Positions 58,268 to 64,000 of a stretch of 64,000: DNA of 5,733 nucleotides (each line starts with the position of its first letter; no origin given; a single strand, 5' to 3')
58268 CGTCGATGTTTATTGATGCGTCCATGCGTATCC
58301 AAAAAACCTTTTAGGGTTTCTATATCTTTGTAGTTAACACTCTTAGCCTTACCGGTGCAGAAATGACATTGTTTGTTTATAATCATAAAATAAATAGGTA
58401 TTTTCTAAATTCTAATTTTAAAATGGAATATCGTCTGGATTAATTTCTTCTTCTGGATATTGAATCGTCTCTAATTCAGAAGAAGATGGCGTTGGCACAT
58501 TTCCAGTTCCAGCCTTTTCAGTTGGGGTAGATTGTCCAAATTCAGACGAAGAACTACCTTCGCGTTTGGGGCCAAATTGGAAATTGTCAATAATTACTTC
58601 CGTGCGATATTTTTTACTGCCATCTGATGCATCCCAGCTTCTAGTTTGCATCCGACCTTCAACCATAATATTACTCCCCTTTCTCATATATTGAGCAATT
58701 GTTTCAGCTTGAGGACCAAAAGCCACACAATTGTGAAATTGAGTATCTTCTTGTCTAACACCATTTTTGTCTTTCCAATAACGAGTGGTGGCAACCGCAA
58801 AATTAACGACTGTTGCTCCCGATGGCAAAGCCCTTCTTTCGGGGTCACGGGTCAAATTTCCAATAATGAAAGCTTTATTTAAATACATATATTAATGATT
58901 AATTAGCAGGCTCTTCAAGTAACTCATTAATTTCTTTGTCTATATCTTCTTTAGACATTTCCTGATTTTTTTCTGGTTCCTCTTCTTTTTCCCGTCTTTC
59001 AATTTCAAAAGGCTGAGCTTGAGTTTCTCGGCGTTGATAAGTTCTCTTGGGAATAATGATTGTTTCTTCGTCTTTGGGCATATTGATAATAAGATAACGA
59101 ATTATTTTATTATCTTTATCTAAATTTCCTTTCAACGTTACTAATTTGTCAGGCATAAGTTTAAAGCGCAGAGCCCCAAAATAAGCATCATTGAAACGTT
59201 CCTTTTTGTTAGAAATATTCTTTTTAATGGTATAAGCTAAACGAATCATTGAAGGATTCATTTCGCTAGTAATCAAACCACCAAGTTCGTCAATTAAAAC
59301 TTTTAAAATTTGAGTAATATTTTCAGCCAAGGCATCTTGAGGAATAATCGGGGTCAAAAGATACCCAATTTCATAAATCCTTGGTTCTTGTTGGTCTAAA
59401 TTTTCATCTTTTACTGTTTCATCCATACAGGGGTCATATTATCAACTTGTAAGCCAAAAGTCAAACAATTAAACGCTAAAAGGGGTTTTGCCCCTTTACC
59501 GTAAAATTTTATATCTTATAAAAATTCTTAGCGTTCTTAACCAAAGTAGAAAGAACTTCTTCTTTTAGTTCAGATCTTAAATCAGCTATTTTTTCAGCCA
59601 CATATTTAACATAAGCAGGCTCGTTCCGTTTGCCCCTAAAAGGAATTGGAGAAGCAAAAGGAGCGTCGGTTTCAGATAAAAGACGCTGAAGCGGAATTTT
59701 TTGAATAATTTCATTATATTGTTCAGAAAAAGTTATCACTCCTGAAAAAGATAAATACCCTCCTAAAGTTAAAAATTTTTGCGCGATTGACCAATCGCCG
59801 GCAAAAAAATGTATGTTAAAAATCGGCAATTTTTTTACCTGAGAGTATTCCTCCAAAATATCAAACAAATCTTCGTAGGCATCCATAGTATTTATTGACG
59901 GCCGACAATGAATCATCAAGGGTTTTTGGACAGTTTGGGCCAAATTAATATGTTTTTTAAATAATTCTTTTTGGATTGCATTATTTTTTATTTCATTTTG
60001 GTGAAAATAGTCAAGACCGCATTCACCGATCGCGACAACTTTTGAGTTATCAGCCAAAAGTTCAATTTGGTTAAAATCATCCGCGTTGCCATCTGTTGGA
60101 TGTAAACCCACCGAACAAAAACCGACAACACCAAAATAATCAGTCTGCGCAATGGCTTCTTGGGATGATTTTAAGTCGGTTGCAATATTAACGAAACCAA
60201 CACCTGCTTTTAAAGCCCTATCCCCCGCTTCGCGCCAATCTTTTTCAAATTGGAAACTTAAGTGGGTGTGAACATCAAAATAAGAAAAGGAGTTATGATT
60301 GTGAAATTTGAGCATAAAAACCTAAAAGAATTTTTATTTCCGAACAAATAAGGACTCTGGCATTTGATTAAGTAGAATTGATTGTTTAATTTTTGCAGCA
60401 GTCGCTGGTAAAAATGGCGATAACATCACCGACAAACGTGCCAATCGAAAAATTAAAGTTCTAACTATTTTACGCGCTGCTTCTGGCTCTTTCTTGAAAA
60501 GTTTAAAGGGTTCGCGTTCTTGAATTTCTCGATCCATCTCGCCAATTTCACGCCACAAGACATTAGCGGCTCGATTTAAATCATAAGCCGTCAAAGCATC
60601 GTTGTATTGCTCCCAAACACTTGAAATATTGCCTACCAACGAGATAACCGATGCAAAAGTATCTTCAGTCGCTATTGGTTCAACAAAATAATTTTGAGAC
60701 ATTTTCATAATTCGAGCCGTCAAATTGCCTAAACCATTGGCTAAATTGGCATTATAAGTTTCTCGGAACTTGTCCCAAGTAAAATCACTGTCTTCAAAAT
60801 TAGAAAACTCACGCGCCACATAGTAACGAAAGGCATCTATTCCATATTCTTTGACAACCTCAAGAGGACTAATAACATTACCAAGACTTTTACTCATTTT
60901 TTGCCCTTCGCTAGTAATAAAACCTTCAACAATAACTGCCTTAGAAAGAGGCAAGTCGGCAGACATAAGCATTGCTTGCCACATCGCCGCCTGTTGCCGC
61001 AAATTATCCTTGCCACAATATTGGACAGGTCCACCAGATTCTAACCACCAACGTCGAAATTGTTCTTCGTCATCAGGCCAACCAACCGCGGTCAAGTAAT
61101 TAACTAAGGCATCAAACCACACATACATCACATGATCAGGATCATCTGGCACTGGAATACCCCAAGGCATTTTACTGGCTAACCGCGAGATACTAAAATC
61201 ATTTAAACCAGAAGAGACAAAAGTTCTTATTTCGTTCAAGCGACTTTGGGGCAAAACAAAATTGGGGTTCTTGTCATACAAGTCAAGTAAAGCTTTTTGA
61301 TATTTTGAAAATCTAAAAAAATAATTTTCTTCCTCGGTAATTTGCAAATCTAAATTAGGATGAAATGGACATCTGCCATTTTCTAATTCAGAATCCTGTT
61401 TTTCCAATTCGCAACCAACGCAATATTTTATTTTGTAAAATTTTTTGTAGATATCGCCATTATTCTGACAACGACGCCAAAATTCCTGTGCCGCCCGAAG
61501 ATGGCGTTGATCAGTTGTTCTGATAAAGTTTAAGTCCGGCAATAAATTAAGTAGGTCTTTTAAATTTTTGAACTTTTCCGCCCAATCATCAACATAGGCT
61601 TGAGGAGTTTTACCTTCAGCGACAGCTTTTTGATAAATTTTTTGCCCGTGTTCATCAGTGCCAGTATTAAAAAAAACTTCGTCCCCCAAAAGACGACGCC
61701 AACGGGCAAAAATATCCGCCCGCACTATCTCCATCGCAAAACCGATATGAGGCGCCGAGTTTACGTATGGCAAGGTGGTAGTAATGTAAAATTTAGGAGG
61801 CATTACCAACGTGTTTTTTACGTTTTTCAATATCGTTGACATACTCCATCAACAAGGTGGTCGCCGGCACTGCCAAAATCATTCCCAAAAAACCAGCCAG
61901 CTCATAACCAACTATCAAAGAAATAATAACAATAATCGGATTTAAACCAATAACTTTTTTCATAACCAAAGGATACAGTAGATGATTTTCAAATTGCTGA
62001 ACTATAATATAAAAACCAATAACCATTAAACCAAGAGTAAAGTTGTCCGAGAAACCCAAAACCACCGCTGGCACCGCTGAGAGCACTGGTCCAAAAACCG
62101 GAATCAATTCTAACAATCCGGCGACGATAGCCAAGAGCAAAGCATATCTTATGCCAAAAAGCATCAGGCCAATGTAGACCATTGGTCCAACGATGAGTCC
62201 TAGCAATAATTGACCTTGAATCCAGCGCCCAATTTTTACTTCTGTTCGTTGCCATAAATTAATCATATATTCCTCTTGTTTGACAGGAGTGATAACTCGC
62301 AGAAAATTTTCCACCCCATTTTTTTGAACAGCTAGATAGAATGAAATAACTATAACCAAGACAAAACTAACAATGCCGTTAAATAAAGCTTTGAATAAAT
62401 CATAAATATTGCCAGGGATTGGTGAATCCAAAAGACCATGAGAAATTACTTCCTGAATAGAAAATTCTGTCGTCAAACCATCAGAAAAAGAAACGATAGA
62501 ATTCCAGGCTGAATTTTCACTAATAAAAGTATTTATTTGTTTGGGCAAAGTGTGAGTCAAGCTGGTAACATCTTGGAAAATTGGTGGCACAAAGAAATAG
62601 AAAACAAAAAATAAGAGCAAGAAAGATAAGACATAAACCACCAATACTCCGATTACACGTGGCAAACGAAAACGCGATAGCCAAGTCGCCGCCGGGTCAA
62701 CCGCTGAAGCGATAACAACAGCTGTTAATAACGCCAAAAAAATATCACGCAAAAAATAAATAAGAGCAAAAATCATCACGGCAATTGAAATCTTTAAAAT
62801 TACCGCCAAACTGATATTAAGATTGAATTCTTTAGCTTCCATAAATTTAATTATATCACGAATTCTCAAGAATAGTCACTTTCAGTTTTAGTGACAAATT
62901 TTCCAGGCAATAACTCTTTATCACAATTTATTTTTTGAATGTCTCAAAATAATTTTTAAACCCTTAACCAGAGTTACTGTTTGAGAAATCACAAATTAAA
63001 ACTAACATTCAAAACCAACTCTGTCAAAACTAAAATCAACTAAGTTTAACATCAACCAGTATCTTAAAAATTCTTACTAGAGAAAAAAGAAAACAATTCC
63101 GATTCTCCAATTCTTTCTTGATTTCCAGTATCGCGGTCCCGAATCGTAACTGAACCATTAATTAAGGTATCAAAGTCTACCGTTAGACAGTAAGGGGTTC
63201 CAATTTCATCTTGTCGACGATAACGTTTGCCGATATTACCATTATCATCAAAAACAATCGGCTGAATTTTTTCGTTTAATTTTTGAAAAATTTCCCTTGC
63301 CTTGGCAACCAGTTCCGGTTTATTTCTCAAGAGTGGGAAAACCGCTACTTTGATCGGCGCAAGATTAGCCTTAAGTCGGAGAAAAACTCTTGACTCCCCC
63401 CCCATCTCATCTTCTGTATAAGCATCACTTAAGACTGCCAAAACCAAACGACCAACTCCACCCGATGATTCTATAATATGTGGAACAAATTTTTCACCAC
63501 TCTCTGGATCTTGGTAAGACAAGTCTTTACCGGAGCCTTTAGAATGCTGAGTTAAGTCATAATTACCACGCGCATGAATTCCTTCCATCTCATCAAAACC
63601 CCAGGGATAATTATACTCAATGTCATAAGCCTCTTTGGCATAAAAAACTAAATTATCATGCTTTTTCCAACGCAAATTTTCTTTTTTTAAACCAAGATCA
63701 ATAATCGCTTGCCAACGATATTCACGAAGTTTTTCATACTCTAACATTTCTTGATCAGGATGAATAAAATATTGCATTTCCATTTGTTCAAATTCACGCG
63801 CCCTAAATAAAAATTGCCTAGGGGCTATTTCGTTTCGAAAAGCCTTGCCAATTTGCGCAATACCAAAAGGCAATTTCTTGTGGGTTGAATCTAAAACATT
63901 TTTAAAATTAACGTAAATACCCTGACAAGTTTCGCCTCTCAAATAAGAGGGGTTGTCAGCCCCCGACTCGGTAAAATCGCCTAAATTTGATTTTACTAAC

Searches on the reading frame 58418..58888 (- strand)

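Call 61: search_protein_families(library=pfam, proteins=[window:58418-58888:-], max_evalue=0.01)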
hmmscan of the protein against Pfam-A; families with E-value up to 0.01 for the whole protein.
window:58418-58888:- (156 aa): 1 family
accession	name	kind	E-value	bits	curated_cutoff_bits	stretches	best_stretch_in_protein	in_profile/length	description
PF00436.31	SSB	-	4.9e-38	129.8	26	1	3-105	1-103/104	Single-strand binding protein family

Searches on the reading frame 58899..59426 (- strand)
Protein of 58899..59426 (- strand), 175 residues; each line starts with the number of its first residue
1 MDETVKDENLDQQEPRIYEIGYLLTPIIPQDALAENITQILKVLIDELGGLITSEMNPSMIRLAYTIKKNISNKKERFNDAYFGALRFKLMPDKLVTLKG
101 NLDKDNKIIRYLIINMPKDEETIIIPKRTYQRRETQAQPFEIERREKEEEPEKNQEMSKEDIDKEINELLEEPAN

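Call 61: search_protein_families(library=pfam, proteins=[window:58899-59426:-], max_evalue=0.01)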
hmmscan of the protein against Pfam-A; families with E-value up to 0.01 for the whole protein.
window:58899-59426:- (175 aa): 1 family
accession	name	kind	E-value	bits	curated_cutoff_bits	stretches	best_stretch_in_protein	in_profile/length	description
PF01250.22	Ribosomal_S6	-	7.2e-10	39.4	27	1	18-114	2-89/90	Ribosomal protein S6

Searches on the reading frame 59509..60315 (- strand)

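Call 61: search_protein_families(library=pfam, proteins=[window:59509-60315:-], max_evalue=0.01)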
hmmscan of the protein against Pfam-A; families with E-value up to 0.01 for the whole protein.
window:59509-60315:- (268 aa): 1 family
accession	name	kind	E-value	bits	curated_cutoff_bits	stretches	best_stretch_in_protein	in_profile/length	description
PF01026.27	TatD_DNase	-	2.9e-69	233.7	27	1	13-267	1-253/253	TatD related DNase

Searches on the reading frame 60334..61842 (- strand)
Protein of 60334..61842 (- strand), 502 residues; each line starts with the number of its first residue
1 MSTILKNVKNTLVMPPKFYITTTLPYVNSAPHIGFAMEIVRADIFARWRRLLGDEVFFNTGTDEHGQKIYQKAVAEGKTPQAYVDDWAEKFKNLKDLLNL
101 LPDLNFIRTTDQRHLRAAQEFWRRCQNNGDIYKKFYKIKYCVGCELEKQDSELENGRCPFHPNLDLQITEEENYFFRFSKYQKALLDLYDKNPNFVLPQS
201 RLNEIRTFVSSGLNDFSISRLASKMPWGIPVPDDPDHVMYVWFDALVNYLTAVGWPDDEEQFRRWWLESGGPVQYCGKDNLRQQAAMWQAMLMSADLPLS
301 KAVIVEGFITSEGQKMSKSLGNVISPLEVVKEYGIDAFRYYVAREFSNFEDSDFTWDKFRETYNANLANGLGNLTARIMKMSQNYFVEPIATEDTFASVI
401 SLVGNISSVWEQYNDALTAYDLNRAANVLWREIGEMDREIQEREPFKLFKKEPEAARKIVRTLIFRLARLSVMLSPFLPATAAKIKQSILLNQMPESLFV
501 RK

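Call 61: search_protein_families(library=pfam, proteins=[window:60334-61842:-], max_evalue=0.01)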
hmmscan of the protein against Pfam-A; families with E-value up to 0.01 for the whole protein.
window:60334-61842:- (502 aa): 6 families
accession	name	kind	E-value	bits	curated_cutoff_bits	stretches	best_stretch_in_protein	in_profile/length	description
PF09334.17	tRNA-synt_1g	-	7.4e-98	328.3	20.1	2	151-378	162-390/391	tRNA synthetases class I (M)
PF00133.28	tRNA-synt_1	-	5.4e-30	104.9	22.7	2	237-347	297-406/414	tRNA synthetases class I (I, L, M and V)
PF01406.26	tRNA-synt_1e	-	1.4e-14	54.6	27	2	296-344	234-282/301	tRNA synthetases class I (C) catalytic domain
PF19303.5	Anticodon_3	-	8.3e-07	29.4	23.5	1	402-490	14-102/152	Anticodon binding domain of methionyl tRNA ligase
PF08264.19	Anticodon_1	-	6.1e-06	26.6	25.1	1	405-496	7-106/148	Anticodon-binding domain of tRNA ligase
PF01921.24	tRNA-synt_1f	-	0.00066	19.1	27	0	301-345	268-312/360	tRNA synthetases class I (K)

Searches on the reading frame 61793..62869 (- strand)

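Call 61: search_protein_families(library=pfam, proteins=[window:61793-62869:-], max_evalue=0.01)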
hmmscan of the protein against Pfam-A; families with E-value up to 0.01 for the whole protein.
window:61793-62869:- (358 aa): 1 family
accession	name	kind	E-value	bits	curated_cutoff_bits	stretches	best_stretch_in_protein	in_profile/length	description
PF01594.21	AI-2E_transport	-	3.9e-65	220.6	34.3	1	26-346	4-325/327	AI-2E family transporter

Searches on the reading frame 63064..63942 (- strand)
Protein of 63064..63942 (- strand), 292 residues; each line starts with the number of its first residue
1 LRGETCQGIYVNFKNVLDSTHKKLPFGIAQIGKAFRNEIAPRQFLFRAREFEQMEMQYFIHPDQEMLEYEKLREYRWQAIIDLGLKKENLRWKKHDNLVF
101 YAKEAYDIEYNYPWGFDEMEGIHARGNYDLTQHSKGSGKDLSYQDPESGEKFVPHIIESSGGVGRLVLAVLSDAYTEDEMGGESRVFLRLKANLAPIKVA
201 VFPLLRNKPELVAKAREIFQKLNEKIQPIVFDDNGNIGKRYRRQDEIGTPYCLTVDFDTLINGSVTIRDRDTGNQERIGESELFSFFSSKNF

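Call 61: search_protein_families(library=pfam, proteins=[window:63064-63942:-], max_evalue=0.01)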
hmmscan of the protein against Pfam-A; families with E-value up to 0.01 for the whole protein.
window:63064-63942:- (292 aa): 2 families
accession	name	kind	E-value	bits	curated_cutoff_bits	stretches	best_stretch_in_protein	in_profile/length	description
PF03129.25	HGTP_anticodon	-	7.3e-22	77.8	21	1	198-288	1-92/94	Anticodon binding domain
PF00587.30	tRNA-synt_2b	-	2.7e-12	47.6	29.3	1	3-172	15-177/179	tRNA synthetase class II core domain (G, H, P, S and T)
